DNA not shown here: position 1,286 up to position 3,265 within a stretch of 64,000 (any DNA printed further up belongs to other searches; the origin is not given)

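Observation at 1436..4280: Convergently overlapping gene pair: 559-aa protein with HEPN-type RNxxxH motif + WYL regulator, a candidate uncharacterised defence/abortive-infection module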

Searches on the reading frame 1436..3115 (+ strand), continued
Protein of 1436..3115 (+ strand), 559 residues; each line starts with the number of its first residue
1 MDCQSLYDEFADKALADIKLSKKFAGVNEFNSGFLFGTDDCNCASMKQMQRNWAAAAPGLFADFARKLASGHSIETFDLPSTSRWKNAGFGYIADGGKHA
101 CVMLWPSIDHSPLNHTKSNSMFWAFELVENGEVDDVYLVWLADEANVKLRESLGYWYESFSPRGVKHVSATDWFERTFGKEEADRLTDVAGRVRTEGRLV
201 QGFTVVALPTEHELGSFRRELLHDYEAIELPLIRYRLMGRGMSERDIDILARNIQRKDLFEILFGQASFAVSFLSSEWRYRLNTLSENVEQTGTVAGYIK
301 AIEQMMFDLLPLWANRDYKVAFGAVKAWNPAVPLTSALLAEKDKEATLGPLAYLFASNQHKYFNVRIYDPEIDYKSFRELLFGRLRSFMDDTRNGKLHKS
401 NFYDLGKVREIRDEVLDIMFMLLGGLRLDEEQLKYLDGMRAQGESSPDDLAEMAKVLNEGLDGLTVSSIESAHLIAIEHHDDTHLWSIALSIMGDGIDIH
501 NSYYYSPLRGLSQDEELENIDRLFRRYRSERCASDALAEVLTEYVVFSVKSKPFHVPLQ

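Call 28: search_protein_families(library=padloc, proteins=[P0024, P0036, P0038, P0047, P0053, P0056, P0074, P0023, P0026, P0014], max_evalue=0.01)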
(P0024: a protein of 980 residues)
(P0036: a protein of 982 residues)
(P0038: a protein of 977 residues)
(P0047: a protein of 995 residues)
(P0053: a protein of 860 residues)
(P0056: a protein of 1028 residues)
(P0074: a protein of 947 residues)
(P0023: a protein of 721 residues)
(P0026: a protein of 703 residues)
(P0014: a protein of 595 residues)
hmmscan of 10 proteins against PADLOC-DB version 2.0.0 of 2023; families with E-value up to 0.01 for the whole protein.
P0024 (980 aa): 1 family
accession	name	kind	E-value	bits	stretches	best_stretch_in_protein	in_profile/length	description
PDLC03834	BnzB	-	1.2e-47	161.2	1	47-401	159-482/504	-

P0036 (982 aa): 1 family
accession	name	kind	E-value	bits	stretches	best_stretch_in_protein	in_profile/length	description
PDLC03834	BnzB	-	8.8e-41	138.6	2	48-230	157-353/504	-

P0038 (977 aa): 1 family
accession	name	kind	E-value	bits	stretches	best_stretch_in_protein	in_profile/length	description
PDLC03834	BnzB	-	4.7e-43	146.1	2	45-231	159-359/504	-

P0047 (995 aa): 1 family
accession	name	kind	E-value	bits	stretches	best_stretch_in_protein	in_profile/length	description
PDLC03834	BnzB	-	4.5e-42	142.8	2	49-233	154-349/504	-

P0053 (860 aa): 1 family
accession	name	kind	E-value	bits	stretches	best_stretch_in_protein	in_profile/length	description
PDLC03834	BnzB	-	2.1e-49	167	1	41-408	151-474/504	-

P0056 (1028 aa): 1 family
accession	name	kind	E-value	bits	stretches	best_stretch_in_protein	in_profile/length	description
PDLC03834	BnzB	-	9.3e-37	125.3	2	59-241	158-354/504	-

P0074 (947 aa): 1 family
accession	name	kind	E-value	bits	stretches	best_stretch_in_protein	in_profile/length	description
PDLC03834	BnzB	-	2.3e-46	157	1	12-358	142-471/504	-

P0023 (721 aa): 1 family
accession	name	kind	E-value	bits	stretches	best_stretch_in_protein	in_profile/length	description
PDLC03834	BnzB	-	3.1e-08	31.2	1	23-131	385-473/504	-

P0026 (703 aa): 1 family
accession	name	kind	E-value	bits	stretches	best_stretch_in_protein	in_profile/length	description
PDLC03834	BnzB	-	3.3e-07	27.8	1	2-116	389-483/504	-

P0014 (595 aa): 0 families

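Call 32: find_homologous_proteins(query=A3, max_evalue=0.00001)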
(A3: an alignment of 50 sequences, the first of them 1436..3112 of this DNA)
Query A3 (50 sequences) (559 aa, profile of the alignment): 10 proteins with E <= 0.00001 among 8000 candidates.
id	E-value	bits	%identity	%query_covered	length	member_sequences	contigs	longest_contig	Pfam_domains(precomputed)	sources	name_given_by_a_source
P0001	5.2e-113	397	96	100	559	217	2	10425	-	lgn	-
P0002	1.5e-109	386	89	100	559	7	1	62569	-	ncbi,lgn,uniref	ncbi:hypothetical protein [Slackia isoflavoniconvertens]|uniref:hypothetical protein n=1 Tax=Slackia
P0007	9.0e-97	343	38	95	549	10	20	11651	-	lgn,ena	-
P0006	2.2e-94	335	51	100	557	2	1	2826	-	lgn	-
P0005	9.0e-93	330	53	100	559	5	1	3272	-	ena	-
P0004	1.5e-90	323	54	100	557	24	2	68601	-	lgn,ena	-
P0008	1.4e-89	320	36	97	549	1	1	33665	-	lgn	-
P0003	9.1e-81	291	99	71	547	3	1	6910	-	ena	-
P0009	2.1e-78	283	42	54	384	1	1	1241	-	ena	-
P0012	4.4e-54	202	87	41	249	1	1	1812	-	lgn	-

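Call 33: find_related_loci(query=A3, collection=genome_contigs, flank=7000)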
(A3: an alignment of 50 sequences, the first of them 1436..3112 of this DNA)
Query A3 (559 aa) in genome_contigs; peptide patterns used: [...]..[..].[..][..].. (x = any residue, [..] = any of these).
121 stretches matched a pattern; 83 encode a relative of the query (tblastn E <= 1e-3); the best 80 are kept; 80 distinct loci.
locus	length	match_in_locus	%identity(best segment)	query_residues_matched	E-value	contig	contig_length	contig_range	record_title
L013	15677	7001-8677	100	1-559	0e+0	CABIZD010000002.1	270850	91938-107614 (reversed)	Coriobacteriaceae bacterium isolate MGYG-HGUT-00094 genome assembly, contig: .20287_6_70.2, whole genome shotgun sequenc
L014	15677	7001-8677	99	1-559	0e+0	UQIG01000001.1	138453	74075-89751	uncultured Collinsella sp. isolate UMGS315 genome assembly, contig: NODE_1_length_138453_cov_10.931422, whole genome sho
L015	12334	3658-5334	99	1-559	0e+0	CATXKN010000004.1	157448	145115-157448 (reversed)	MAG TPA_asm: uncultured Collinsella sp. isolate SRR17382064_bin.3_MetaWRAP_v1.3_MAG genome assembly, contig: ERZ18707848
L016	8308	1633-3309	99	1-559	0e+0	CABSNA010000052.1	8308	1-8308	MAG TPA_asm: uncultured Collinsella sp. isolate MGYG-HGUT-02732 genome assembly, contig: GUT_GENOME160895_52, whole geno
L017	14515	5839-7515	96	1-559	0e+0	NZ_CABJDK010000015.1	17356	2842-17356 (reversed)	Collinsella aerofaciens isolate MGYG-HGUT-00207, whole genome shotgun sequence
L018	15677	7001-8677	96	1-559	0e+0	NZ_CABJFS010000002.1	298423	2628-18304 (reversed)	Collinsella aerofaciens isolate MGYG-HGUT-00266, whole genome shotgun sequence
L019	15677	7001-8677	96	1-559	0e+0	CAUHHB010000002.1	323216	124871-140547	MAG TPA_asm: uncultured Collinsella sp. isolate SRR16280001_bin.7_MetaWRAP_v1.3_MAG genome assembly, contig: ERZ19289354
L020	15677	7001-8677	99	1-559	0e+0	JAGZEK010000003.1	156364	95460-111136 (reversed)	MAG: Collinsella sp. isolate L3_072_362G1_dasL3_072_362G1_maxbin2.maxbin.009sta_sub L3_072_362G1_scaffold_34, whole geno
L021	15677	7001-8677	97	1-559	0e+0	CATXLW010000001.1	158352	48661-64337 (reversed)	MAG TPA_asm: uncultured Collinsella sp. isolate SRR17798040_bin.15_MetaWRAP_v1.3_MAG genome assembly, contig: ERZ1869840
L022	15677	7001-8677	96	1-559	0e+0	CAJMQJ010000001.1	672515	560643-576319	TPA_asm: uncultured bacterium isolate ERR1600647-bin.41 genome assembly, contig: NODE_1_length_672515_cov_160.085531, wh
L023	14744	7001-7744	29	164-428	2e-31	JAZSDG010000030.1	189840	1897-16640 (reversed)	MAG: Lachnospiraceae bacterium isolate T1900044600_TS20190066.MAGScoT_cleanbin_000007 SGB_686_k141_621282, whole genome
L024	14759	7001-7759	30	165-436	3e-29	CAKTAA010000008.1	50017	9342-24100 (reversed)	MAG: uncultured Eubacteriales bacterium isolate REFINED_METABAT215_SUBJECT_CONTIGS_1500_ASSEMBLY_K77_MERGED__Pilot_MoBio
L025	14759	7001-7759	29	165-436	2e-28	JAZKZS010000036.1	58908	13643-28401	MAG: Acutalibacteraceae bacterium isolate T1900045086_TC20190080.MAGScoT_cleanbin_000002 SGB_4684_k141_2457066, whole ge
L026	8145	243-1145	28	129-446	9e-28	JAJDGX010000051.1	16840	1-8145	Ruminococcaceae bacterium OttesenSCG-928-L11 AH-928-L11_NODE_51, whole genome shotgun sequence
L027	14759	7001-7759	28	165-436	2e-27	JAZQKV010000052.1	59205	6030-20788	MAG: Eubacteriales bacterium isolate T1900044612_TS20190078.MAGScoT_cleanbin_000023 SGB_815_k141_2621152, whole genome s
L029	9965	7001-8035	28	158-449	8e-27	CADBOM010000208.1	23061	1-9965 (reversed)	MAG: uncultured Coriobacteriaceae bacterium isolate RUG14153 genome assembly, contig: RUG14153_asm_208, whole genome sho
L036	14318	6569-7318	29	165-427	1e-20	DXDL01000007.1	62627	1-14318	MAG TPA_asm: Candidatus Olsenella avicola isolate CHK1-7693 CHK1__C29591_L62627_SAMEA104467480, whole genome shotgun seq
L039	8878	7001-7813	28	165-424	9e-20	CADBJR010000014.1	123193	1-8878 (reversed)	MAG: uncultured Coriobacteriaceae bacterium isolate RUG14037 genome assembly, contig: RUG14037_asm_14, whole genome shot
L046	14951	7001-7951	25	128-463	2e-17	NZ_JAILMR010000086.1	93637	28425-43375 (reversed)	MAG: Ruminococcus sp. isolate RUI259 k141_266101_flag=0_multi=13.4891_len=93637, whole genome shotgun sequence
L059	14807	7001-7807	24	165-452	1e-14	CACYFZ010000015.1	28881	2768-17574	MAG: uncultured Clostridiales bacterium isolate RUG11913 genome assembly, contig: RUG11913_asm_15, whole genome shotgun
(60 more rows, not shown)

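Call 34: list_cluster_members(proteins=[P0013, P0018, P0024, P0027, P0029, P0014, P0036, P0020, P0034, P0011])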
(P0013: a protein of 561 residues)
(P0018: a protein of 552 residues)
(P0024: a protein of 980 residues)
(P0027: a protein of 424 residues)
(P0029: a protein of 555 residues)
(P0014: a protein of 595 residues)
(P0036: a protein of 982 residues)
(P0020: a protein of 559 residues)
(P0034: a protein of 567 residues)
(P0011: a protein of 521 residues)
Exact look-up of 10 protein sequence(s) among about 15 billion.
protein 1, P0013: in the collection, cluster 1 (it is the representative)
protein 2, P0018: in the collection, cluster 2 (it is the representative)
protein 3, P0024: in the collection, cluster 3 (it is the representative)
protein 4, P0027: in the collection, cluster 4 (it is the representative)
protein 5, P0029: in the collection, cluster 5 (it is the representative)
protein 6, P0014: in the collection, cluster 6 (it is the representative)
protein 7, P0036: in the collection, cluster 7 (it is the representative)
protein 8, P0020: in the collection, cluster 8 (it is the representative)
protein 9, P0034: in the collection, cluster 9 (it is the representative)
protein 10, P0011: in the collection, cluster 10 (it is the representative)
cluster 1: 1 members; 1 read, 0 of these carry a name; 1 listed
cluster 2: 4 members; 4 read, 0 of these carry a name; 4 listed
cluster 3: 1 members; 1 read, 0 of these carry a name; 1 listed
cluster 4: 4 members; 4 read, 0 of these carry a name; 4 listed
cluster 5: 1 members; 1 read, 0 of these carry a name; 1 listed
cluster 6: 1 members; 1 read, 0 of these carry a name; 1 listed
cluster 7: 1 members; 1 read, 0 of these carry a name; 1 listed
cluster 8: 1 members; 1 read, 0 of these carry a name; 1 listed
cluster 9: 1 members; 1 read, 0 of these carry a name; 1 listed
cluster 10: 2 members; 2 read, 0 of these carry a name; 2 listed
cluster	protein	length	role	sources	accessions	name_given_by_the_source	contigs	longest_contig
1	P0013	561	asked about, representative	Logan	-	-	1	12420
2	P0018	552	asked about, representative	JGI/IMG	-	-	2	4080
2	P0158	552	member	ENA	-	-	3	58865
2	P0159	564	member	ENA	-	-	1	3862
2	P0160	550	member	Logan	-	-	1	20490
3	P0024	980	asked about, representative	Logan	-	-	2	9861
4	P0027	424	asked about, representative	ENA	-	-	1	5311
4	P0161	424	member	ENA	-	-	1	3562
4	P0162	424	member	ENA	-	-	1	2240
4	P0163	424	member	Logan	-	-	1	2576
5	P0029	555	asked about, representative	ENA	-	-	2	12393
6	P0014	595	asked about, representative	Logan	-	-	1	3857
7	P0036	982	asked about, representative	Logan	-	-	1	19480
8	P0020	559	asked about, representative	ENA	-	-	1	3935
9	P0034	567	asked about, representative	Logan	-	-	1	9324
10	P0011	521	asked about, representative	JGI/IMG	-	-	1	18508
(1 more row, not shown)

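Call 38: search_protein_families(library=ncbifam, alignment_id=A3, max_evalue=0.05)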
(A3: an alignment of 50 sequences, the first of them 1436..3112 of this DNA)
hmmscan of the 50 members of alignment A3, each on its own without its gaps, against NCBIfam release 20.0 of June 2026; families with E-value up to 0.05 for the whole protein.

A. member 1, window:1436-3112:+ (559 aa): 0 families

B. families by the number of members that match (of 50 scanned): 6 families
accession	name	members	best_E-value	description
NF041917.1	HP0729_fam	1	0.00044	HP0729 family protein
TIGR02071.1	PBP_1b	1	0.0049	penicillin-binding protein 1B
NF041103.1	PFKA_PPi_Ttgales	1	0.022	diphosphate--fructose-6-phosphate 1-phosphotransferase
TIGR03158.1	cas3_cyano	1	0.023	type I-D CRISPR-associated helicase Cas3'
NF000985.0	PRK00103.1-3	1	0.029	23S rRNA (pseudouridine(1915)-N(3))-methyltransferase RlmH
NF033077.0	AAC_6p_A30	1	0.039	aminoglycoside 6'-N-acetyltransferase AAC(6')-30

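Call 42: search_protein_families(library=pfam, proteins=[L023:5472-6494:+, L036:4835-6049:+, L005:3995-5167:-, L004:9667-10827:-, L001:5944-7500:+, L001:7597-7854:+], max_evalue=0.1)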
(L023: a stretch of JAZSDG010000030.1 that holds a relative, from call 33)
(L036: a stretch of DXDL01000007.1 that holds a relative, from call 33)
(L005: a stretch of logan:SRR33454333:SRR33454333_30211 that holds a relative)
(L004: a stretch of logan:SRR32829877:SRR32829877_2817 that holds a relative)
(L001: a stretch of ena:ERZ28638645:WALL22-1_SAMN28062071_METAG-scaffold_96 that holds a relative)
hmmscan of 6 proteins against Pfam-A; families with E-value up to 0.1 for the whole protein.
L023:5472-6494:+ (340 aa): 0 families

L036:4835-6049:+ (404 aa): 1 family
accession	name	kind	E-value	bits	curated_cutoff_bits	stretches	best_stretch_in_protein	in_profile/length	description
PF13280.12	WYL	-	0.00031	21.1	21.8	1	178-253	7-70/70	WYL domain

L005:3995-5167:- (391 aa): 2 families
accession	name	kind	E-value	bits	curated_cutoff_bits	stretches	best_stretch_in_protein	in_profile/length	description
PF13280.12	WYL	-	0.00064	20.1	21.8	1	166-215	4-49/70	WYL domain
PF20112.4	DUF6502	-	0.07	12.4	27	0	48-141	13-102/268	Family of unknown function (DUF6502)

L004:9667-10827:- (387 aa): 1 family
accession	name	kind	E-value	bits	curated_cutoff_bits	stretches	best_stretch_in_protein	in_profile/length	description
PF13280.12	WYL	-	0.00046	20.6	21.8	1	164-238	2-68/70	WYL domain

L001:5944-7500:+ (518 aa): 10 families
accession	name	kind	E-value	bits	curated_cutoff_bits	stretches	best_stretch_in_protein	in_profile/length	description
PF13749.12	HATPase_c_4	-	1.7e-21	76.4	26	1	322-415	1-89/89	Putative ATP-dependent DNA helicase recG C-terminal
PF04326.19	SLFN_AlbA_2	-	2.4e-12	47.9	25.3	1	21-144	2-116/118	Schlafen, AlbA_2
PF13412.12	HTH_24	-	4.3e-05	23.4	21.9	1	458-493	10-45/48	Winged helix-turn-helix DNA-binding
PF08221.17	HTH_9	-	0.0086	16.6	23.4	1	456-491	18-53/62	RNA polymerase III subunit RPC82 helix-turn-helix domain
PF02002.24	TFIIE_alpha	-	0.01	16.1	22.9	1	458-493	20-55/105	TFIIE alpha subunit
PF13814.12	Replic_Relax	-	0.018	15.5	25.3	1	459-504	3-51/191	Replication-relaxation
PF13518.12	HTH_28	-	0.041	14.4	25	0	460-504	9-50/52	Helix-turn-helix domain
PF13404.12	HTH_AsnC-type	-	0.051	13.8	27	0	458-489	10-41/42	AsnC-type helix-turn-helix domain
PF19187.6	HTH_PafC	-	0.065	13.5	32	0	460-493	13-46/115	PafC helix-turn-helix domain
PF13730.12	HTH_36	-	0.085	13.1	25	0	467-493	27-53/55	Helix-turn-helix domain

L001:7597-7854:+ (85 aa): 0 families

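Call 66: search_protein_families(library=pfam, proteins=[L013:1289-2425:+, L013:2462-2992:+], max_evalue=0.001)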
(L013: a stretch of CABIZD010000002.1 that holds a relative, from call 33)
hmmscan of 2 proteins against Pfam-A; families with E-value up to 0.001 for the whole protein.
L013:1289-2425:+ (378 aa): 5 families
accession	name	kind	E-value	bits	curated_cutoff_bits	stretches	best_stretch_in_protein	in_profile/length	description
PF01381.28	HTH_3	-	8.3e-16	58.2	23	2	43-91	5-53/55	Helix-turn-helix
PF13560.12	HTH_31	-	8.4e-13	48.9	27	2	203-254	8-58/64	Helix-turn-helix domain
PF12844.13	HTH_19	-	2.9e-07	30.7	30.2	0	38-93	3-58/64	Helix-turn-helix domain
PF00376.29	MerR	-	5.2e-07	29.8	28.2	0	216-233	4-21/38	MerR family regulatory protein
PF13443.12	HTH_26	-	0.00015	22.4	22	0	213-253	12-53/63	Cro/C1-type HTH DNA-binding domain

L013:2462-2992:+ (176 aa): 0 families

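Call 69: search_protein_families(library=pfam, alignment_id=A7, max_evalue=0.00001)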
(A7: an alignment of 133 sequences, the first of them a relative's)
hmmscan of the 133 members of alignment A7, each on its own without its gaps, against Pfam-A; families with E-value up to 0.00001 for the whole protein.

A. member 1, L023:5472-6491:+ (340 aa): 0 families

B. families by the number of members that match (of 133 scanned): 91 families (the first 25 are shown)
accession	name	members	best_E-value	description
PF13408.12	Zn_ribbon_recom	5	4.7e-15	Recombinase zinc beta ribbon domain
PF13173.12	AAA_14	4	4.6e-33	AAA domain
PF07508.19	Recombinase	4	1.6e-24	Recombinase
PF00239.26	Resolvase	3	2e-37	Resolvase, N terminal domain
PF13635.12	DUF4143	3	1.8e-35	Domain of unknown function (DUF4143)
PF02661.23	Fic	3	3.2e-22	Fic/DOC family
PF00078.32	RVT_1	2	1.9e-42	Reverse transcriptase (RNA-dependent DNA polymerase)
PF00005.33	ABC_tran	2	3.4e-32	ABC transporter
PF03235.19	GmrSD_N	2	4.3e-32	GmrSD restriction endonuclease, N-terminal domain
PF20648.2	DUF6809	2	4.1e-24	Family of unknown function (DUF6809)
PF02586.19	SRAP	2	1.6e-21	SOS response associated peptidase (SRAP)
PF00476.26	DNA_pol_A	2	2.1e-20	DNA polymerase family A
PF01381.28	HTH_3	2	1.1e-15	Helix-turn-helix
PF13304.12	AAA_21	2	1.1e-10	AAA domain, putative AbiEii toxin, Type IV TA system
PF13412.12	HTH_24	2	9.1e-10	Winged helix-turn-helix DNA-binding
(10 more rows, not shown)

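Call 70: search_protein_families(library=padloc, alignment_id=A7, max_evalue=1e-8)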
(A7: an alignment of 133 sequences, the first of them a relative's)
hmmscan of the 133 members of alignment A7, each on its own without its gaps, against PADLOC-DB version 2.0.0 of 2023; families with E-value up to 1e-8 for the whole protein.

A. member 1, L023:5472-6491:+ (340 aa): 1 family
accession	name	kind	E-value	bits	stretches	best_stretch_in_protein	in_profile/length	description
PDLC01652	WYL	-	2.1e-10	39.1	1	154-335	16-161/162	"CAS-I,CAS-II,CAS-III,CAS-IV,CAS-V,CAS-VI; associated_signaling"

B. families by the number of members that match (of 133 scanned): 207 families (the first 25 are shown)
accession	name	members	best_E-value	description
PDLC04789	PDC-S01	4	8.3e-44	-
PDLC01652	WYL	4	5.1e-13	"CAS-I,CAS-II,CAS-III,CAS-IV,CAS-V,CAS-VI; associated_signaling"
PDLC04151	HEC-05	3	2.2e-191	-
PDLC04786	PDC-S01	3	1.9e-167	-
PDLC04150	HEC-05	3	5e-143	-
PDLC04788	PDC-S01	3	8.6e-106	-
PDLC04787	PDC-S01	3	2.9e-103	-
PDLC04152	HEC-05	3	7.1e-77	-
PDLC04790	PDC-S01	3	1.8e-38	-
PDLC04791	PDC-S01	3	1.3e-35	-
PDLC04135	mad3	3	6.2e-30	mads_3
PDLC04839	PDC-S04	3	1.4e-13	-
PDLC05078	PDC-S72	2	5.2e-159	-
PDLC03746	RT_UG10_large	2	4.1e-135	DRT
PDLC03963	SoFic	2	1.5e-118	-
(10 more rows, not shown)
